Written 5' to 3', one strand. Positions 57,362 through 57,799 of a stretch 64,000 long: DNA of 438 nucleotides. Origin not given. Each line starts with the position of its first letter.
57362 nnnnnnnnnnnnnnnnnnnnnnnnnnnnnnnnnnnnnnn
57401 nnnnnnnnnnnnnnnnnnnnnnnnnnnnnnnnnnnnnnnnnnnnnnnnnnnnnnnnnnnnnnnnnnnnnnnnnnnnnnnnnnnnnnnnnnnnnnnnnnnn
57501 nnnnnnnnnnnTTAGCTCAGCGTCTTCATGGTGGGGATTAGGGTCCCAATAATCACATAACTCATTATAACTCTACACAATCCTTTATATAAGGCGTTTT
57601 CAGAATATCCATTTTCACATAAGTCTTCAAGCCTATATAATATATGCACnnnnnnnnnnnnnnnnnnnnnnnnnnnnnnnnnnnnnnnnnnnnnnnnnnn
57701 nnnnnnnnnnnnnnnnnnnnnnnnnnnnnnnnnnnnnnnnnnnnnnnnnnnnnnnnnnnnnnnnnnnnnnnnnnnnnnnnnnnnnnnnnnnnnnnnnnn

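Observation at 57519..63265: Low-GC 5.7-kb island inserted in the 3' end of lysS, flanked by 19-bp direct repeats, carrying only a C-protein plus Type III R-M cassette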

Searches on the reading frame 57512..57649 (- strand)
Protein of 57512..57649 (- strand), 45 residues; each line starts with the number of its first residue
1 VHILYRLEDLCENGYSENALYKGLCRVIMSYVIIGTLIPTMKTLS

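Call 7: search_protein_families(library=pfam, proteins=[window:57512-57649:-], max_evalue=0.01)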
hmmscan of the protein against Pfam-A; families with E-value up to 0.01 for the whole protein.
window:57512-57649:- (45 aa): 0 families
